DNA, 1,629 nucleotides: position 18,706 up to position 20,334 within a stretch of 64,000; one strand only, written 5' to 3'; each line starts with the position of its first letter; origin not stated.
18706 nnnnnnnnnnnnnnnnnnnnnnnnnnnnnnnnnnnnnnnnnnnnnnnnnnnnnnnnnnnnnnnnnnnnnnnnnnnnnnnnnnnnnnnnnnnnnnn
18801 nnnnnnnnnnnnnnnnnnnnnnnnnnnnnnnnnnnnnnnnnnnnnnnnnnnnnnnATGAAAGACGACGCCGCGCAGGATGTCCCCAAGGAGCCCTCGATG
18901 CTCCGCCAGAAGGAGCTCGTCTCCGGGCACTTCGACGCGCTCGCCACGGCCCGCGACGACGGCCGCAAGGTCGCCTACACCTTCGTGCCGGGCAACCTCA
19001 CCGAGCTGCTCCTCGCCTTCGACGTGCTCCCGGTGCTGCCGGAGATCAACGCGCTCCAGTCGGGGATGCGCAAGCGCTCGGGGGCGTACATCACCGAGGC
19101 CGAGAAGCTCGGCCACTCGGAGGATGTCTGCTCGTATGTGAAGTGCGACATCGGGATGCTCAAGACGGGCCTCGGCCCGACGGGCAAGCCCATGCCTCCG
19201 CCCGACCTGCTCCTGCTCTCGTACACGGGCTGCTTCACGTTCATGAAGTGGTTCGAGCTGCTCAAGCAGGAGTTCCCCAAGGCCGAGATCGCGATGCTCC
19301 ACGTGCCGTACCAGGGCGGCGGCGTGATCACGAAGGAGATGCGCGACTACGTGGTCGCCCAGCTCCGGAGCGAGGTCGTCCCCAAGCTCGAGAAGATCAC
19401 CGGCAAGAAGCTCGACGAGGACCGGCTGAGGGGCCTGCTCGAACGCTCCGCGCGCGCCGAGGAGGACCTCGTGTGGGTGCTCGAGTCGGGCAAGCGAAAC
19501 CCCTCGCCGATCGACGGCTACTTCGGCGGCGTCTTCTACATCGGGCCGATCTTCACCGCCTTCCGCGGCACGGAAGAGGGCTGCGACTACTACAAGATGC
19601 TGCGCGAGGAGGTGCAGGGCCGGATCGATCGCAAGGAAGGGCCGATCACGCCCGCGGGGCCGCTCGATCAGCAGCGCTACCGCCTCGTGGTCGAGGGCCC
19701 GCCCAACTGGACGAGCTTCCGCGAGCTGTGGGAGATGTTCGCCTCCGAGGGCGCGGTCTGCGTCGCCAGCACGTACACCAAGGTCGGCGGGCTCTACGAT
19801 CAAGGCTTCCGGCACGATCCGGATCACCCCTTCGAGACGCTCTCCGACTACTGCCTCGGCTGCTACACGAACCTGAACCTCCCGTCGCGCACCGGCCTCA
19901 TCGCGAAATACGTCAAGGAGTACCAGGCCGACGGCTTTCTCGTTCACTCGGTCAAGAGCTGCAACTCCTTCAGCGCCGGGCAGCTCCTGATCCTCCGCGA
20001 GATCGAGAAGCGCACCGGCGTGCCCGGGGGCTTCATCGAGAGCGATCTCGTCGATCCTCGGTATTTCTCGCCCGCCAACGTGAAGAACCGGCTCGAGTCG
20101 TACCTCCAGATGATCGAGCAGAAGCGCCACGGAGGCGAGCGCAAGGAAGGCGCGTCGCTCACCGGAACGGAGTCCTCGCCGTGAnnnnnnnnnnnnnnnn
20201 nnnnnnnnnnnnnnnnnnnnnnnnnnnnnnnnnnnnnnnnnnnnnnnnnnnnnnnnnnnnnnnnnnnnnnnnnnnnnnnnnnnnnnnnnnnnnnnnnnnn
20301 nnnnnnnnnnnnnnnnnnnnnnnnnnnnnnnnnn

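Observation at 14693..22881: Complete anaerobic benzoyl-CoA ring-reduction module (had-oah-dch-bcrCBAD) in an otherwise aerobic-myxobacterium-like context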

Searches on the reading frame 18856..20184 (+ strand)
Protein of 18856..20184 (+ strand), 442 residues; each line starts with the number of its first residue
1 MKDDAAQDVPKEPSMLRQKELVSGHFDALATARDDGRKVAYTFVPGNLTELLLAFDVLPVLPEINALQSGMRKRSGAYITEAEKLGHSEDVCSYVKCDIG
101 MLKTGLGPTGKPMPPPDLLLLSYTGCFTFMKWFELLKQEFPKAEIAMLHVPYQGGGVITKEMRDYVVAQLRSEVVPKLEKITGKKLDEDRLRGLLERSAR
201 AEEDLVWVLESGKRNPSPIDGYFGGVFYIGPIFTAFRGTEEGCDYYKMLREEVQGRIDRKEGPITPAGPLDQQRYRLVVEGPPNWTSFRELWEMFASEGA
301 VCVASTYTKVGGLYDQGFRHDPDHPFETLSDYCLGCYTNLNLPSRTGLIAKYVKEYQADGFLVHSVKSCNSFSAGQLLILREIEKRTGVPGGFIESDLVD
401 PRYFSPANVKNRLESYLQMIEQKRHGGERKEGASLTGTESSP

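Call 4: search_protein_families(library=ncbifam, proteins=[window:18856-20181:+], max_evalue=0.00001)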
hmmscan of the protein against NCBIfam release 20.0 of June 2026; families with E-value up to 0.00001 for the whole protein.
window:18856-20181:+ (442 aa): 4 families
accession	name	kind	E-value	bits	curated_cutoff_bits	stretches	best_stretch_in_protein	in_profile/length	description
TIGR02260.1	benz_CoA_red_B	equivalog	5.2e-205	680.9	486.55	1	9-420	2-413/413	benzoyl-CoA reductase subunit B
NF052455.1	HyiscapDhHadB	equivalog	1.1e-42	146.1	750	1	17-424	7-398/398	(R)-2-hydroxyisocaproyl-CoA dehydratase subunit alpha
TIGR03191.1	benz_CoA_bzdO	equivalog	3.7e-19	69.3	448.6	1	56-309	51-293/430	benzoyl-CoA reductase, bzd-type, subunit O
NF040772.1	double_cubane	equivalog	4.1e-13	49.1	350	1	69-419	43-371/372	double-cubane-cluster-containing anaerobic reductase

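Call 5: search_protein_families(library=pfam, proteins=[window:18856-20181:+], max_evalue=0.001)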
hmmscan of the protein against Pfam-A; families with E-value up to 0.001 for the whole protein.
window:18856-20181:+ (442 aa): 1 family
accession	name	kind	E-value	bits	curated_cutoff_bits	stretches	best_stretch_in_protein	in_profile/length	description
PF06050.19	HGD-D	-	7.9e-60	203.7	28.4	1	49-420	6-342/342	2-hydroxyglutaryl-CoA dehydratase, D-component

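Call 7: find_encoding_contigs(protein=window:18856-20184:+, flank=10000, max_places=6)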
Protein window:18856-20184:+ (442 aa): no gene with exactly this product is on record in the collection.

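Call 8: find_homologous_proteins(query=window:18856-20181:+, max_evalue=1e-20)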
Query window:18856-20181:+ (442 aa): 6922 proteins with E <= 1e-20 among 8000 candidates; the best 120 are listed.
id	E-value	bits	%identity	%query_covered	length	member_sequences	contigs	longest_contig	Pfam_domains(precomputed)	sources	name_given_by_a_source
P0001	1.7e-275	932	92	97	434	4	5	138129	PF06050.20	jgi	jgi:benzoyl-CoA reductase subunit B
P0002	1.8e-260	882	88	95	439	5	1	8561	PF06050.20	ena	-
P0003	9.4e-260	880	87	98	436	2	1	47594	PF06050.20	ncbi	-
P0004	1.7e-258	876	88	95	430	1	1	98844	PF06050.20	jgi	jgi:benzoyl-CoA reductase subunit B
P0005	4.4e-255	865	86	96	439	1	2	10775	PF06050.20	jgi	jgi:benzoyl-CoA reductase subunit B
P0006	1.5e-254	863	86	96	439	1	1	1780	PF06050.20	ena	-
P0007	1.1e-253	860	87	95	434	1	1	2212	PF06050.20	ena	-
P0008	1.6e-253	860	87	95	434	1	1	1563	PF06050.20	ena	-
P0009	8.4e-252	854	86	95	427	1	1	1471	PF06050.20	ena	-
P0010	7.2e-247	838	84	96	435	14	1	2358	PF06050.20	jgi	jgi:benzoyl-CoA reductase subunit B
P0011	1.6e-245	833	81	97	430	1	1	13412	PF06050.20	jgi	jgi:benzoyl-CoA reductase subunit B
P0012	6.4e-245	831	82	96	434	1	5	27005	PF06050.20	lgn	-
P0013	9.3e-241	817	84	93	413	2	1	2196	PF06050.20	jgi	jgi:benzoyl-CoA reductase subunit B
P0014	1.0e-239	814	82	95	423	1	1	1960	PF06050.20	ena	-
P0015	2.6e-236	803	79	95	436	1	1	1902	PF06050.20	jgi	jgi:benzoyl-CoA reductase subunit B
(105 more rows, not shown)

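Call 9: find_related_loci(query=window:18856-20181:+, collection=genome_contigs, flank=10000)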
Query window:18856-20181:+ (442 aa) in genome_contigs; peptide patterns used: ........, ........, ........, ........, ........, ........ (x = any residue, [..] = any of these).
599 stretches matched a pattern (row limit reached: there are more); 588 encode a relative of the query (tblastn E <= 1e-3); the best 80 are kept; 80 distinct loci.
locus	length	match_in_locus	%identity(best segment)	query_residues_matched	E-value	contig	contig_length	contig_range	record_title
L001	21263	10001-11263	77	6-426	0e+0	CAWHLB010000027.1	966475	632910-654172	MAG: uncultured delta proteobacterium isolate MFD02416.bin.2.203 genome assembly, contig: contig_58007, whole genome sho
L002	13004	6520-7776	77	2-420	0e+0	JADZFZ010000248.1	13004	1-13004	MAG: Deltaproteobacteria bacterium isolate SJ883 c_000000216296, whole genome shotgun sequence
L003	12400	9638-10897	71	5-424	0e+0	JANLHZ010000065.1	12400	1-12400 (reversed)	MAG: Planctomycetota bacterium isolate S40-2 k99_4790, whole genome shotgun sequence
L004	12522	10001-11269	72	2-427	0e+0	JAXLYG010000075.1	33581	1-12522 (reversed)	MAG: Polyangiales bacterium isolate STL-MYX7 C1.48.fa-75, whole genome shotgun sequence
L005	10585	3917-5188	71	11-434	0e+0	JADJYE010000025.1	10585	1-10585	MAG: Polyangiaceae bacterium isolate Lyne_18-Q3-R50-59_BAT3C.601 tig00102240-10-125260, whole genome shotgun sequence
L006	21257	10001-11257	72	6-424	0e+0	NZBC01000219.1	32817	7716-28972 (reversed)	MAG: Planctomycetota bacterium isolate ARS1434 MHASMcontig_440836, whole genome shotgun sequence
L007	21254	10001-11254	72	8-425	0e+0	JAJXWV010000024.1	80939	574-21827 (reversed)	MAG: Acidobacteria bacterium isolate BP6.bin107 NODE_465_length_80939_cov_2.473234, whole genome shotgun sequence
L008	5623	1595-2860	71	2-424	0e+0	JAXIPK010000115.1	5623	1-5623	MAG: Acidobacteriota bacterium isolate Fractures_MAG_17 c_000000051243, whole genome shotgun sequence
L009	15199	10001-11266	72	6-427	0e+0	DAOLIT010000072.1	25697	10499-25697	MAG TPA_asm: Pseudomonadota bacterium isolate AMR_MDS_0291 NODE_253_length_25697_cov_13.493370, whole genome shotgun seq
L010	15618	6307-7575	70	5-427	0e+0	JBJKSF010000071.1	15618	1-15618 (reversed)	MAG: Longimicrobiales bacterium isolate Bin_76 S1Ck127_1482723_flag_0_multi_30.0000_len_15618, whole genome shotgun sequ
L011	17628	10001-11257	71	6-424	0e+0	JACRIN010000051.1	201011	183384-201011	MAG: Planctomycetota bacterium isolate NC_groundwater_1804_Pr3_B-0.1um_70_16 SR-2_scaffold_141_1757287, whole genome sho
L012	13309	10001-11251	71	8-424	0e+0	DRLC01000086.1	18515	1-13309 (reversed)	MAG TPA_asm: Planctomycetota bacterium isolate HyVt-455 HyVt-455_k145_1322591, whole genome shotgun sequence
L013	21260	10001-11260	70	5-425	0e+0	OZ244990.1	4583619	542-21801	MAG: Candidatus Eiseniibacteriota bacterium isolate 2ac8f909-beb7-4024-9be3-18111db1b52c genome assembly, chromosome: 1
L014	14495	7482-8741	71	8-427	0e+0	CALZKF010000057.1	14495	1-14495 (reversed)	MAG: uncultured Acidobacteria bacterium isolate FO_M_Acidobacteriota_03.1 genome assembly, contig: scaffold_3183, whole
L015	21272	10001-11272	69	4-427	0e+0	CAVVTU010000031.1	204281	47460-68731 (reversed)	MAG: uncultured Gemmatimonadales bacterium isolate MFD02923.bin.1.116 genome assembly, contig: contig_8129, whole genome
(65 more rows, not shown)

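Call 21: find_encoding_contigs(protein=P0001, flank=10000, max_places=3)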
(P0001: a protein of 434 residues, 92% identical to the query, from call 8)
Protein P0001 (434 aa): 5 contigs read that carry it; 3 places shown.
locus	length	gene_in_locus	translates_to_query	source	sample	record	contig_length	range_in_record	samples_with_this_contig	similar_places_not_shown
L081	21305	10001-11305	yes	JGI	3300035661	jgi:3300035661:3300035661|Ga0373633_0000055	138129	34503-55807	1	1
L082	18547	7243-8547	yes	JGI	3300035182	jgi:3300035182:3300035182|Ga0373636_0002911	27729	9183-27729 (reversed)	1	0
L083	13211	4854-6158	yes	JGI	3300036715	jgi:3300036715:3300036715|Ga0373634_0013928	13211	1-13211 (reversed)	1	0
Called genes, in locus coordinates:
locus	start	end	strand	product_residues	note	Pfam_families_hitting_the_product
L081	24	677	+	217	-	PF01909:NTP_transf_2 (weak), PF18765:Polbeta (weak)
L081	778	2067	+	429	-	-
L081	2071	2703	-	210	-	PF03446:NAD_binding_2 (weak), PF03807:F420_oxidored, PF02153:PDH_N (weak)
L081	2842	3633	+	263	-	PF01996:F420_ligase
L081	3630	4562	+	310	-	PF01933:CofD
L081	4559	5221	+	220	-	PF01983:CofC, PF12804:NTP_transf_3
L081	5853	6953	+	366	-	PF08240:ADH_N, PF00107:ADH_zinc_N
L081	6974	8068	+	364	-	PF00378:ECH_1, PF16113:ECH_2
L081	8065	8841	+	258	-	PF00378:ECH_1, PF16113:ECH_2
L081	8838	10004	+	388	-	PF06050:HGD-D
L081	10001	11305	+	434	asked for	PF06050:HGD-D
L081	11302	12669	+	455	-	PF01869:BcrAD_BadFG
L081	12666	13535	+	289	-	PF01869:BcrAD_BadFG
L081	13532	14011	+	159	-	PF09390:DUF1999 (faint), PF00583:Acetyltransf_1, PF13673:Acetyltransf_10 (weak), PF13508:Acetyltransf_7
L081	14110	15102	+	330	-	PF01066:CDP-OH_P_transf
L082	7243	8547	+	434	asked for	PF06050:HGD-D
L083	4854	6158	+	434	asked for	PF06050:HGD-D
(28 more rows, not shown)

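Call 22: find_encoding_contigs(protein=P0003, flank=10000, max_places=2)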
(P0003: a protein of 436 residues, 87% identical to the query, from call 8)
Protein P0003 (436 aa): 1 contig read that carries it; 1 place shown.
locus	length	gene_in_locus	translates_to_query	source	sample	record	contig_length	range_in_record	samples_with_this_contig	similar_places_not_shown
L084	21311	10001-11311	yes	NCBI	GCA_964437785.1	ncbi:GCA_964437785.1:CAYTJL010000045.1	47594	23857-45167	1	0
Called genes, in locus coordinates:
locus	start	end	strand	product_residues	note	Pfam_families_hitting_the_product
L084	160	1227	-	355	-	-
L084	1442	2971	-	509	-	PF07953:Toxin_R_bind_N (weak), PF13385:Laminin_G_3, PF02210:Laminin_G_2, PF02412:TSP_3 (weak), PF24517:CBM96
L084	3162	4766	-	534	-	PF00158:Sigma54_activat, PF14532:Sigma54_activ_2, PF25601:AAA_lid_14, PF02954:HTH_8, PF18024:HTH_50 (weak)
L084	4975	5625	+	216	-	-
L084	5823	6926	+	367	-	PF08240:ADH_N, PF01262:AlaDh_PNT_C (weak), PF00107:ADH_zinc_N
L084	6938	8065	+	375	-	PF00378:ECH_1, PF16113:ECH_2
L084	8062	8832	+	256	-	PF00378:ECH_1, PF16113:ECH_2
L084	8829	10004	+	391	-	PF06050:HGD-D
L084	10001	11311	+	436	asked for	PF06050:HGD-D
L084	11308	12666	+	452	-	PF01869:BcrAD_BadFG, PF03752:ALF (faint)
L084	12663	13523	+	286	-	PF01869:BcrAD_BadFG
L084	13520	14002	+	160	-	PF00583:Acetyltransf_1, PF13673:Acetyltransf_10 (faint), PF13508:Acetyltransf_7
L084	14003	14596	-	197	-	-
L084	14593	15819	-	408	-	PF02463:SMC_N (weak), PF13175:AAA_15 (faint), PF13476:AAA_23 (weak), PF13304:AAA_21 (weak)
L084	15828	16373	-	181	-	-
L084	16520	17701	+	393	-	PF01590:GAF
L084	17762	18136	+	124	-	PF00072:Response_reg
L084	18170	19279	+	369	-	-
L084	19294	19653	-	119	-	PF02033:RBFA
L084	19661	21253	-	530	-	PF00069:Pkinase, PF07714:PK_Tyr_Ser-Thr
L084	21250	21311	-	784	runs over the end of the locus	PF04773:FecR (faint)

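Call 24: search_solved_structures(query=window:18856-20181:+, max_evalue=0.00001, show_alignments=1)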
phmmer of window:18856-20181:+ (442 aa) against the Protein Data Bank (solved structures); distinct sequences matched with E-value up to 0.00001: 5.
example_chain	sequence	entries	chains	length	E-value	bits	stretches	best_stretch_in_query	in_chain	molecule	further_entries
9g87_A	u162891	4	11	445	8.9e-53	183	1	23-424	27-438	3-methylbenzoyl-CoA reductase beta subunit MbdO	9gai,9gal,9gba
3o3m_A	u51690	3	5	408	7.8e-35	123.8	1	21-424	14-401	alpha subunit 2-hydroxyisocaproyl-CoA dehydratase | alpha-subunit 2-hydroxyisocaproyl-CoA dehydratase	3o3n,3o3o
8s02_A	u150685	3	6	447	1.2e-18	70.5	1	72-425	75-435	BzdO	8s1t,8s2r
7yyl_C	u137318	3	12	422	7.5e-08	34.9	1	175-420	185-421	Dehydratase family protein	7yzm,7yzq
6eno_A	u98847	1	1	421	1.4e-07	34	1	175-420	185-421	Dehydratase family protein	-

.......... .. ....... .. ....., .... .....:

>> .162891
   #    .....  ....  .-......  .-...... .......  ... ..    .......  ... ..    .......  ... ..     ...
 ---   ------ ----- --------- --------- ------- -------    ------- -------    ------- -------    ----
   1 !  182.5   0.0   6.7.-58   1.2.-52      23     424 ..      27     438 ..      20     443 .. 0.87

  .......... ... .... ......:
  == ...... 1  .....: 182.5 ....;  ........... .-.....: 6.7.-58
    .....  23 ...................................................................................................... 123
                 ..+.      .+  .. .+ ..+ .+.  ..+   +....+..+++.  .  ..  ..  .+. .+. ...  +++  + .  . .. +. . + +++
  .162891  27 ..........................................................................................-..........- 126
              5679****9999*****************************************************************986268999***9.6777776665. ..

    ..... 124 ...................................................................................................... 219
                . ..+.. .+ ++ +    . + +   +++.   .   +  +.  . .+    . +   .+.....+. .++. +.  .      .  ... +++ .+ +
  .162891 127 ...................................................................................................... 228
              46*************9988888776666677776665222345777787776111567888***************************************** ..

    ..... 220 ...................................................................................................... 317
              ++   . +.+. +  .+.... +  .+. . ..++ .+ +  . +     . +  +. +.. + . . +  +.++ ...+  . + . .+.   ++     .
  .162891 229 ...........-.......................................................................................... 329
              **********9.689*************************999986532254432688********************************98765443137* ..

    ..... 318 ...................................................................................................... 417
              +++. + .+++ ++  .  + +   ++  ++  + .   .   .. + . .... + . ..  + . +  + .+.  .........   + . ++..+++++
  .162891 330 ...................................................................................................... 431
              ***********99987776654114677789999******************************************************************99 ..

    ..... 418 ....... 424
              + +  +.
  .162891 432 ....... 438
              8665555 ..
